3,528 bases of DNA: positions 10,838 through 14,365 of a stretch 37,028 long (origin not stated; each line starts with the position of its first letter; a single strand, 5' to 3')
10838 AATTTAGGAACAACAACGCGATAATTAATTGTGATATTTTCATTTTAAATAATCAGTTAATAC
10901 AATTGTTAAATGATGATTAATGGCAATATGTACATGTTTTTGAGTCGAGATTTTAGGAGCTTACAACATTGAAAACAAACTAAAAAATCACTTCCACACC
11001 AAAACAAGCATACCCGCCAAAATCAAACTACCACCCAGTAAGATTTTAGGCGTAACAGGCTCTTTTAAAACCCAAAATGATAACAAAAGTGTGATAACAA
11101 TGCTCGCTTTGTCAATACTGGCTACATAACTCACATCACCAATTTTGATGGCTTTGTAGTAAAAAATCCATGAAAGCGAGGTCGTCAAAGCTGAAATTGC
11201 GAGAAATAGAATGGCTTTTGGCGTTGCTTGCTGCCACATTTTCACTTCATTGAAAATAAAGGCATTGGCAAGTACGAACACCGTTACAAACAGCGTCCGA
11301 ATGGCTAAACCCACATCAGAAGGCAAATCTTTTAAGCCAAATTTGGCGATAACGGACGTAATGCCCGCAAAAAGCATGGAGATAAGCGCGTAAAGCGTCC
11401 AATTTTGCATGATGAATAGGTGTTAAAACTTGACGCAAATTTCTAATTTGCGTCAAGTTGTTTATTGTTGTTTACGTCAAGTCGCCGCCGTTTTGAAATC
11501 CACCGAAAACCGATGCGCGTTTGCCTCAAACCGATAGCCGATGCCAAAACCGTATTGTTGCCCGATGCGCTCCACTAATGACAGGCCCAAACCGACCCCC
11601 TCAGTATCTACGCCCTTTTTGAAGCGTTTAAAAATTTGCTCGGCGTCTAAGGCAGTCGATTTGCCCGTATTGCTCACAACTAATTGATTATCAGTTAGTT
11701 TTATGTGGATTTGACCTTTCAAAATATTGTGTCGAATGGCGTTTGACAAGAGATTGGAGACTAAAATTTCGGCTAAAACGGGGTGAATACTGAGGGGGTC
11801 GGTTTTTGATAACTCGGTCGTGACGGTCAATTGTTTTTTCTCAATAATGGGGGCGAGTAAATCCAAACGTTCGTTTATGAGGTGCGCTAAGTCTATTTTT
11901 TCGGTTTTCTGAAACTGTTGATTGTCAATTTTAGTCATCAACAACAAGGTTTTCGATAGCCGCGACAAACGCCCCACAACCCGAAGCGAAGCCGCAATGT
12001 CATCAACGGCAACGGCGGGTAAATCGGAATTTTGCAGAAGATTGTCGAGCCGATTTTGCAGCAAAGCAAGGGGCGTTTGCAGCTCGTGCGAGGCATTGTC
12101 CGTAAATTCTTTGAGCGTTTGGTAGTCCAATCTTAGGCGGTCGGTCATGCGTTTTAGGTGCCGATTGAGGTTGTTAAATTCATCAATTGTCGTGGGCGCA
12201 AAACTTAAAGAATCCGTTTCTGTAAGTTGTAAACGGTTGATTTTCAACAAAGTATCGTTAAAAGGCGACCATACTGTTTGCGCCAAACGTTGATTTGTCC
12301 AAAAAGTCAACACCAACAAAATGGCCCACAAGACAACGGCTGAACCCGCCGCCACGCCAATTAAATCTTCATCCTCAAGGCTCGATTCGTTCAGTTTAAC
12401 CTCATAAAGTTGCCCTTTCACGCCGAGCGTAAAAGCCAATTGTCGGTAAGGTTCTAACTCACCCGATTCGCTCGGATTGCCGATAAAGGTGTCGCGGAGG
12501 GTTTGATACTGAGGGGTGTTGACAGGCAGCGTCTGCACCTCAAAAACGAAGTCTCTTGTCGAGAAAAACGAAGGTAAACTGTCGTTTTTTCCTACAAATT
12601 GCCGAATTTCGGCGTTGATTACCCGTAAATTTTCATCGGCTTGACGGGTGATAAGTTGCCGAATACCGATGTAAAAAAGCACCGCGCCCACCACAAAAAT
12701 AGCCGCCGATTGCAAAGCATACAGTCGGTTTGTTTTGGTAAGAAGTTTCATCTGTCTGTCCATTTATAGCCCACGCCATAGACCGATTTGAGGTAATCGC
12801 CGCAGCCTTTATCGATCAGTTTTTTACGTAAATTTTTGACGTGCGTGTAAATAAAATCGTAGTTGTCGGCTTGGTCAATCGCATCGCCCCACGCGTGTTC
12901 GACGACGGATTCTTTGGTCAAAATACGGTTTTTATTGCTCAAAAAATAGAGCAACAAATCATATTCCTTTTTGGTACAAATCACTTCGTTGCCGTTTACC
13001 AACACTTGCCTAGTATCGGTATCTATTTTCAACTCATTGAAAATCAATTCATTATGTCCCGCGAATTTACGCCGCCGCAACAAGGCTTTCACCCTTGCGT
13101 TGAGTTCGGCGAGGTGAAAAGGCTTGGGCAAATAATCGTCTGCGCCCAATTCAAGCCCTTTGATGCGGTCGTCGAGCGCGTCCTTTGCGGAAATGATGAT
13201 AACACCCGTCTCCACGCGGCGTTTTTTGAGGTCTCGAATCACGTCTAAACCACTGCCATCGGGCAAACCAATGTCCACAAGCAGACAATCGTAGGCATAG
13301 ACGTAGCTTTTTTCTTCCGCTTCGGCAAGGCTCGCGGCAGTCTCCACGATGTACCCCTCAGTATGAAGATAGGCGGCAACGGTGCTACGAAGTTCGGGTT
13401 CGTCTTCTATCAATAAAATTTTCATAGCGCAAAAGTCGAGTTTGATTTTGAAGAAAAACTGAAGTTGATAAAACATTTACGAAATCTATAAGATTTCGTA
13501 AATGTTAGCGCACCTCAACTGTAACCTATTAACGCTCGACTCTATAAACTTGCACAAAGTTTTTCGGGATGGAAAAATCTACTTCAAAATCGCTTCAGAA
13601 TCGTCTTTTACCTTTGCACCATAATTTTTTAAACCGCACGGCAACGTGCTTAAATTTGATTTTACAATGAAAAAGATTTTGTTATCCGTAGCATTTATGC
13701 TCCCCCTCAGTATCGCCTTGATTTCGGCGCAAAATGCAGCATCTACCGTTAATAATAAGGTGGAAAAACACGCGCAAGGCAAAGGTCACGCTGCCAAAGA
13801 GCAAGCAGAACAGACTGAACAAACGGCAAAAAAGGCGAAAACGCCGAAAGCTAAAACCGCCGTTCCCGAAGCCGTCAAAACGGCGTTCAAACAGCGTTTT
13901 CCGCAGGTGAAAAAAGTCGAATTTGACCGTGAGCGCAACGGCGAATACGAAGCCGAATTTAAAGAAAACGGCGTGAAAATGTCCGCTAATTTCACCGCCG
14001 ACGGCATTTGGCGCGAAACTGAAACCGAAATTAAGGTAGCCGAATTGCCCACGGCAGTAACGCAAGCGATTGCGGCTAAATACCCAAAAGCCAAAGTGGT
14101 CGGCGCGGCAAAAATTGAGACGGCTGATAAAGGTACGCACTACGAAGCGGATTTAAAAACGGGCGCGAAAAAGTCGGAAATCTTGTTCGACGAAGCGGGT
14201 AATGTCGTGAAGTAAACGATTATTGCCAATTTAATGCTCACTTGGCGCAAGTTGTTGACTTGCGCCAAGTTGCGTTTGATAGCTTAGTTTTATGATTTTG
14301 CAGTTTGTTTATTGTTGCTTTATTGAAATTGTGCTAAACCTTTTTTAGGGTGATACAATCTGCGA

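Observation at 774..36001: Hyper-abundant oriented oligomer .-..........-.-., about one per kb on both strands: candidate DNA-uptake-type genomic signature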

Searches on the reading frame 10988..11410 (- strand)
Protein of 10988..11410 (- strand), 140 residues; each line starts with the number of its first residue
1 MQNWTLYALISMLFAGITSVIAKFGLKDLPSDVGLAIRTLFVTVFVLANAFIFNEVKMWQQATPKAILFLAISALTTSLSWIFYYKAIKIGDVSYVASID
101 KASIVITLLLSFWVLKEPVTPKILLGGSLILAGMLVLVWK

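Call 5: search_protein_families(library=pfam, proteins=[window:10988-11410:-])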
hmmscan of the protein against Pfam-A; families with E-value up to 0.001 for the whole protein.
window:10988-11410:- (140 aa): 1 family
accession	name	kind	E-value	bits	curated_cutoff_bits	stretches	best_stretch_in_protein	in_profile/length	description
PF00892.27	EamA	-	8.7e-20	71.8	28.2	1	4-138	3-134/135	EamA-like transporter family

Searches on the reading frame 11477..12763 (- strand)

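Call 5: search_protein_families(library=pfam, proteins=[window:11477-12763:-])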
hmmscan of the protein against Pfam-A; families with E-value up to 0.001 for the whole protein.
window:11477-12763:- (428 aa): 2 families
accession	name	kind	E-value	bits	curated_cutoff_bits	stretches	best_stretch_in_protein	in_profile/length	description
PF02518.31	HATPase_c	-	3.1e-11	44.1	26.4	1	332-407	7-90/111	Histidine kinase-, DNA gyrase B-, and HSP90-like ATPase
PF00512.31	HisKA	-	2.1e-07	31.3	26.9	1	217-281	2-65/66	His Kinase A (phospho-acceptor) domain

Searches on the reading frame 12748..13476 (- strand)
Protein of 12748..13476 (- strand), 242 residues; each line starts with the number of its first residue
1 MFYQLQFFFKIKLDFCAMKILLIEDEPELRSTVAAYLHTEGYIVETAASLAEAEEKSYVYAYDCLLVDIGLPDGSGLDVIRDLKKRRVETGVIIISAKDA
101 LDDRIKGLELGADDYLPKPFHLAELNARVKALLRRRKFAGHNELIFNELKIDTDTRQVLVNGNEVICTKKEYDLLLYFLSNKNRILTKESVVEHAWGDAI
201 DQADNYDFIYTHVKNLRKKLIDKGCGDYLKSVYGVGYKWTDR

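Call 5: search_protein_families(library=pfam, proteins=[window:12748-13476:-])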
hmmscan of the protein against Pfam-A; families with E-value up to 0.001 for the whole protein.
window:12748-13476:- (242 aa): 2 families
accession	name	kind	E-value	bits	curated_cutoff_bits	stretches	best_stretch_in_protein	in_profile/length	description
PF00072.30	Response_reg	-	1.3e-26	93.4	30.2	1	20-129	1-110/111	Response regulator receiver domain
PF00486.34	Trans_reg_C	-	2.2e-17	63.3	26.2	1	162-238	1-76/77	Transcriptional regulatory protein, C terminal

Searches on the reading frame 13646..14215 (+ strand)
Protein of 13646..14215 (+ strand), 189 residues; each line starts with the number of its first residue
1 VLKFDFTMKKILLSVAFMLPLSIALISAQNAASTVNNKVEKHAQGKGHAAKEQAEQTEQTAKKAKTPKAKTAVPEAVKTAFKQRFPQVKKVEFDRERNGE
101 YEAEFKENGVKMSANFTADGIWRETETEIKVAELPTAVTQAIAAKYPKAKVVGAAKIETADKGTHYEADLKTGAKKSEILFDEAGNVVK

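Call 9: search_protein_families(library=pfam, proteins=[window:13646-14215:+])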
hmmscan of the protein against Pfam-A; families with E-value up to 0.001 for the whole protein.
window:13646-14215:+ (189 aa): 1 family
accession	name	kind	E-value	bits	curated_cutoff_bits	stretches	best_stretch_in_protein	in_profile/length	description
PF11396.14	PepSY_like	-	7e-17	62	28.3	1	100-188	2-82/83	Putative beta-lactamase-inhibitor-like, PepSY-like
